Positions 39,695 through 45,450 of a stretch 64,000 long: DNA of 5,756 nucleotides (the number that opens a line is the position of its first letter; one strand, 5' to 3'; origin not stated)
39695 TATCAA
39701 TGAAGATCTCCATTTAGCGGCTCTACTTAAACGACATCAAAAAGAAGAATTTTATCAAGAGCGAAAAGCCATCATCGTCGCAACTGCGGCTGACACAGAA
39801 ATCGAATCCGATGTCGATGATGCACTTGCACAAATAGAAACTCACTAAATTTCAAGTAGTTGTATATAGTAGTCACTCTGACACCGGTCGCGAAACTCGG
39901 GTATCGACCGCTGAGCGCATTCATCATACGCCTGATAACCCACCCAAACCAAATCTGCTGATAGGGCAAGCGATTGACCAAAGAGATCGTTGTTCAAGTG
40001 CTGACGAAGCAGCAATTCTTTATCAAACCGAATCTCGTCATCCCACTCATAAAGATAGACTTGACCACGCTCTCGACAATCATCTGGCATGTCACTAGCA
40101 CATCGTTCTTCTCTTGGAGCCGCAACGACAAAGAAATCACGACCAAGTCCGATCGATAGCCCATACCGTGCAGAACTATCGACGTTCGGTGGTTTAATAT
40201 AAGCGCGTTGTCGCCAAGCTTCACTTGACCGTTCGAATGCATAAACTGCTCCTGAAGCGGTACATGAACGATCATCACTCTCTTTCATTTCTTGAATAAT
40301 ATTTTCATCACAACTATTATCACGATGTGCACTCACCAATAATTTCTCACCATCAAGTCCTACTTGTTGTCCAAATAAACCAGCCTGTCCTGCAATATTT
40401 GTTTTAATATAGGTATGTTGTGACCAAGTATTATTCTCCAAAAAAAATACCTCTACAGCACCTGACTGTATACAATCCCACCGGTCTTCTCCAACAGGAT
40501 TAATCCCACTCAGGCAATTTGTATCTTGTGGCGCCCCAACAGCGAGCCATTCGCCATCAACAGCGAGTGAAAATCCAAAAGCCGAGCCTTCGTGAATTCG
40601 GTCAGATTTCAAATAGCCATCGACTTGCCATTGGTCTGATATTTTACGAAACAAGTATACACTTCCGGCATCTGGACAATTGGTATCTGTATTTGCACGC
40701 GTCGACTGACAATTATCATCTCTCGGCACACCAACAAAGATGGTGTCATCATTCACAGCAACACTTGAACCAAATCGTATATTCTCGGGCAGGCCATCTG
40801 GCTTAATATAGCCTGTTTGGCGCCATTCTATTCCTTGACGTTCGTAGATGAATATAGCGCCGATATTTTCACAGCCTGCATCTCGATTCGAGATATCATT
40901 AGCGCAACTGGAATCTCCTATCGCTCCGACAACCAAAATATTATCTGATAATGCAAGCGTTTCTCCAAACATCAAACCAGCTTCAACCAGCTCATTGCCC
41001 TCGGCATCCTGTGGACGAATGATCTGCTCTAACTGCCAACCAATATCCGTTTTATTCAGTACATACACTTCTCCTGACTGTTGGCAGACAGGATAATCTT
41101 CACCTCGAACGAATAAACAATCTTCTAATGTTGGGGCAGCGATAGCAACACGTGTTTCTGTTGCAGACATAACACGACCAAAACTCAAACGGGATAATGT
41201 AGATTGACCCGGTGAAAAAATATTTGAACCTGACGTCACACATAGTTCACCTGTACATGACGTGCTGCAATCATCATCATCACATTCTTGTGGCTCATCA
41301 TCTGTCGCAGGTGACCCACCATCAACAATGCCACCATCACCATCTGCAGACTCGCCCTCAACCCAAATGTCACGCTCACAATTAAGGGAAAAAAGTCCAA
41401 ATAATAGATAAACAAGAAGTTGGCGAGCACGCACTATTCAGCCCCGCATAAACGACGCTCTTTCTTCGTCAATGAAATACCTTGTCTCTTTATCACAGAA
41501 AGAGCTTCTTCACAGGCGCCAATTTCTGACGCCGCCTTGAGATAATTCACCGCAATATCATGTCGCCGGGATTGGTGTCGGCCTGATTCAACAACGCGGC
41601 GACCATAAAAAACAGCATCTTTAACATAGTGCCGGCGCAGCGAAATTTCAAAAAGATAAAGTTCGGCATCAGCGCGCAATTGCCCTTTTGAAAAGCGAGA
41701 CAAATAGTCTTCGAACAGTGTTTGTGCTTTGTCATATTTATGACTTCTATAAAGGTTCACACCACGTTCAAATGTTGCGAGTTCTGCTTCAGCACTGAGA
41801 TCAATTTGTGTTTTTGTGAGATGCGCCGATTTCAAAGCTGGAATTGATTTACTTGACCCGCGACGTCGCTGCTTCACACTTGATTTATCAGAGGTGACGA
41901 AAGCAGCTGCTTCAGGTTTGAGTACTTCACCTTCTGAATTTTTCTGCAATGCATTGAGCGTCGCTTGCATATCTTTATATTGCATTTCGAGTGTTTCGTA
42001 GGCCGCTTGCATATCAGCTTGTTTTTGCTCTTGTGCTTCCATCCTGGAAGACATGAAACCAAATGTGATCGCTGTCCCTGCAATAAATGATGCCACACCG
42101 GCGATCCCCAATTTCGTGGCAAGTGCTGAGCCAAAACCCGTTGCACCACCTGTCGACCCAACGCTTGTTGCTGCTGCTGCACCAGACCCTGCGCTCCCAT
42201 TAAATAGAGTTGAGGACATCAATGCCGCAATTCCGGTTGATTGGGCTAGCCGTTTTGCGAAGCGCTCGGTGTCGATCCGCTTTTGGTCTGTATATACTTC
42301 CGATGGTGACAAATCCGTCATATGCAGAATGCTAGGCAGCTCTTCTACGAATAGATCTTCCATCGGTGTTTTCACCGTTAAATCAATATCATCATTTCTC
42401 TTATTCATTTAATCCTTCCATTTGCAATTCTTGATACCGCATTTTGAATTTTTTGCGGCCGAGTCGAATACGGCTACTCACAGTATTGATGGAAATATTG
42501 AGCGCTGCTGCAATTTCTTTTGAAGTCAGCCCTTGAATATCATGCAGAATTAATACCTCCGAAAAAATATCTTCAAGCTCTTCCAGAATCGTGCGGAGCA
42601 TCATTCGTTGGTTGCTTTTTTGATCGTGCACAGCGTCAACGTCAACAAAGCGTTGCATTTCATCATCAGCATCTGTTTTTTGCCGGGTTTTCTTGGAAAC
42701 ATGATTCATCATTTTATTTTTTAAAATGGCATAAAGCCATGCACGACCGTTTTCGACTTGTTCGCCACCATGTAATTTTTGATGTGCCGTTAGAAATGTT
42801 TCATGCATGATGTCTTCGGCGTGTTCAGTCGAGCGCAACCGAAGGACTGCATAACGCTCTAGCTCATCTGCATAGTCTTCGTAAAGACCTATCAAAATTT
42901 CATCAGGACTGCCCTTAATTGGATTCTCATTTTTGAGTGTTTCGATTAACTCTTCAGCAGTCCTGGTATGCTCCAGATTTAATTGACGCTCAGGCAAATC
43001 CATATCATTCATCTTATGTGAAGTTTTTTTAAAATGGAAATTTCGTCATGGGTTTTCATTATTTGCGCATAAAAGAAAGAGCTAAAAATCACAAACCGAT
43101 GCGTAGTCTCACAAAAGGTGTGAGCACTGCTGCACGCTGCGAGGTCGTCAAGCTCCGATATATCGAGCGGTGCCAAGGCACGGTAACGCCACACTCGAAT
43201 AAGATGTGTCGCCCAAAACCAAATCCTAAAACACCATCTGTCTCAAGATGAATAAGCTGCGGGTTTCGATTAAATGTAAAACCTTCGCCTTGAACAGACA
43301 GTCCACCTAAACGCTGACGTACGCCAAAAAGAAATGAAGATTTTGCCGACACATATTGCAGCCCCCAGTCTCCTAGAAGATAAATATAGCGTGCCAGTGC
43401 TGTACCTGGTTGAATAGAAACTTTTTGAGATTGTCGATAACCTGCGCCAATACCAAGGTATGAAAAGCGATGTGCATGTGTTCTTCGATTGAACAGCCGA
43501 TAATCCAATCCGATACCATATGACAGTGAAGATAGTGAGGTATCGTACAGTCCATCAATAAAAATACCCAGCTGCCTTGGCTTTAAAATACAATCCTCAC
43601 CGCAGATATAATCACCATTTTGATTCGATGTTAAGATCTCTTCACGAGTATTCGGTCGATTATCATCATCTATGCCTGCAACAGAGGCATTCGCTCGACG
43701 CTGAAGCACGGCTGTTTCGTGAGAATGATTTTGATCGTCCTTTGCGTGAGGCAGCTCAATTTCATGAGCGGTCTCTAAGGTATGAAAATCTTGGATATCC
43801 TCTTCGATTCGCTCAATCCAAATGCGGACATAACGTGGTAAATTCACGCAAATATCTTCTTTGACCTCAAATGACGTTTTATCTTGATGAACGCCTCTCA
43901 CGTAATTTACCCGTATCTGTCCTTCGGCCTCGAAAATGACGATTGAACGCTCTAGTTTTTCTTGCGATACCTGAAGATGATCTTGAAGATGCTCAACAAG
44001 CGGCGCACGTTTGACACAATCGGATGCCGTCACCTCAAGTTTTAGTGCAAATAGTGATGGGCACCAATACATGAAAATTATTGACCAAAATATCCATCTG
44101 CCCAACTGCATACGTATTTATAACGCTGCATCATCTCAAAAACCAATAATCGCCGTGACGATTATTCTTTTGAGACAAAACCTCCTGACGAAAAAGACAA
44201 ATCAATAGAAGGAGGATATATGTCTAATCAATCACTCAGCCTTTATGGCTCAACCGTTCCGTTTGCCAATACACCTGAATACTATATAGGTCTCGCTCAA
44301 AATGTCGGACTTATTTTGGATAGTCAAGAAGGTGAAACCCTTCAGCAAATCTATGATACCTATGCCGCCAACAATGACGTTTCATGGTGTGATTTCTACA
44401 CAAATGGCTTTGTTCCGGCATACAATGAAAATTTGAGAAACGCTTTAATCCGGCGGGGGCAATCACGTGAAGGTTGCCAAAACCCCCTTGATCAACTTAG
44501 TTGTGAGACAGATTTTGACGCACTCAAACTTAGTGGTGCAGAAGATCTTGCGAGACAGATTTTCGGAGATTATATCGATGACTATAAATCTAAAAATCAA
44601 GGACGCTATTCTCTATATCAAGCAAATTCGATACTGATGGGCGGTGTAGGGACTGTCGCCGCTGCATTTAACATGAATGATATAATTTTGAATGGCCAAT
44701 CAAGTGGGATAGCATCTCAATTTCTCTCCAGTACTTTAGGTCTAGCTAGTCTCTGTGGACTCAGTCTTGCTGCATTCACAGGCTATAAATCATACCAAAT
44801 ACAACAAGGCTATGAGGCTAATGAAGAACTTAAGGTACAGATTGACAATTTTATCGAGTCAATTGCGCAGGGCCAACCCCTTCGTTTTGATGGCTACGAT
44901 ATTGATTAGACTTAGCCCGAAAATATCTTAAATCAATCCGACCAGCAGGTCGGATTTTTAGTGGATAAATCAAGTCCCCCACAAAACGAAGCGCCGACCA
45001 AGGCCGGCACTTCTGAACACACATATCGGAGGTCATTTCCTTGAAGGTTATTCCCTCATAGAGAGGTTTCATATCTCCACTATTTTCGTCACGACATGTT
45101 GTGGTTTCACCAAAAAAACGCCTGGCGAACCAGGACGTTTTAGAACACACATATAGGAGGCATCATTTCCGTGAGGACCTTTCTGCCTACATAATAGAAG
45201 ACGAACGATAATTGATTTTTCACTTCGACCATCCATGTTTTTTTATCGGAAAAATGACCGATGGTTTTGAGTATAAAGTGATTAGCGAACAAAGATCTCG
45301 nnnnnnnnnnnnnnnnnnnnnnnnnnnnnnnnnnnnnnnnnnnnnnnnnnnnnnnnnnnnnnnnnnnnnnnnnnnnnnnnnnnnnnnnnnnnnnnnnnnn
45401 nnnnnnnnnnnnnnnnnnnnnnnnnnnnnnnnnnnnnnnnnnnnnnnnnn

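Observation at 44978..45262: Repeat copy B: inverted and 5'-truncated, core 3' half plus extension, directly 3' of ftsK, with a G-U-compatible stem change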

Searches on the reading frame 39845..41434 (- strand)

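Call 34: search_protein_families(library=pfam, proteins=[window:39845-41434:-], max_evalue=0.00001)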
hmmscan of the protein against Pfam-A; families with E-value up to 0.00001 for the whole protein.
window:39845-41434:- (529 aa): 1 family
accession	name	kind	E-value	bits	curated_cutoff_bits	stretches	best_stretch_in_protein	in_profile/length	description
PF14312.12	FG-GAP_2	-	2e-31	108.3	23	0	204-262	1-49/49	FG-GAP repeat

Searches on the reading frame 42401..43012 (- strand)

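Call 34: search_protein_families(library=pfam, proteins=[window:42401-43012:-], max_evalue=0.00001)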
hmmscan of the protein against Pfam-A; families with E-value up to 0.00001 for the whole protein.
window:42401-43012:- (203 aa): 4 families
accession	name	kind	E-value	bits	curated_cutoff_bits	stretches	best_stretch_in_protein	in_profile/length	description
PF08281.18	Sigma70_r4_2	-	2.7e-13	49.8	25.7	1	137-188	2-53/54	Sigma-70, region 4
PF04542.20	Sigma70_r2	-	3.5e-11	43.2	24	1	43-110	1-70/71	Sigma-70 region 2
PF07638.17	Sigma70_ECF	-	4e-10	40.3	21.1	1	43-192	22-182/185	ECF sigma factor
PF04545.22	Sigma70_r4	-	4.8e-08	32.8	24.1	1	143-188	2-47/50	Sigma-70, region 4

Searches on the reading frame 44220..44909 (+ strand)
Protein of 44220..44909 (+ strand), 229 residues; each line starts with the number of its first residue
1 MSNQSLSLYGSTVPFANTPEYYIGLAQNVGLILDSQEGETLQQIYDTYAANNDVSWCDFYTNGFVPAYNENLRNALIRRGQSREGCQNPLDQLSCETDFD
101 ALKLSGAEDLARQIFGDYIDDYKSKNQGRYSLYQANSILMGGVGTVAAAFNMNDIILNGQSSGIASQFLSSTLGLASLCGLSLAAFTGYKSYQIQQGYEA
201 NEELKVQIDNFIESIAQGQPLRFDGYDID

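Call 15: search_protein_families(library=ncbifam, proteins=[window:44220-44909:+])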
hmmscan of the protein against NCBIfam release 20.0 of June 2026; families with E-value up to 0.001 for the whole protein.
window:44220-44909:+ (229 aa): 0 families

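Call 16: find_encoding_contigs(protein=window:44220-44909:+, flank=3000, max_places=10)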
Protein window:44220-44909:+ (229 aa): no gene with exactly this product is on record in the collection.

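Call 34: search_protein_families(library=pfam, proteins=[window:44220-44909:+], max_evalue=0.00001)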
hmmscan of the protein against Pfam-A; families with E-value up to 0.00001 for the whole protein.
window:44220-44909:+ (229 aa): 0 families

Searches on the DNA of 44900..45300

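Call 41: search_rna_families(source=window, start=44900, end=45300, threshold=evalue, max_evalue=10)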
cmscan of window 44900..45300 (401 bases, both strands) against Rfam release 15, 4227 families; matches with E-value up to 10: 4.
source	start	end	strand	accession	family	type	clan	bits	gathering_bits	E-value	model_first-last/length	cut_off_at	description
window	45014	45062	-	RF01604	plasmodium_snoR28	Gene; snRNA; snoRNA; CD-box;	-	17.6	63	5.9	1-78/78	no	small nucleolar RNA snoR28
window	44963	45014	+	RF02985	ftsZ-DE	Gene; sRNA;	-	15.8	72.2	1.4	1-69/69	no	ftsZ-DE RNA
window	45201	45265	+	RF00440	SNORD37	Gene; snRNA; snoRNA; CD-box;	-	14.5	45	4.6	1-65/65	no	Small nucleolar RNA SNORD37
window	45085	45150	-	RF03624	mir-5345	Gene; miRNA;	-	13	95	9.4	1-76/76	no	mir-5345 microRNA precursor family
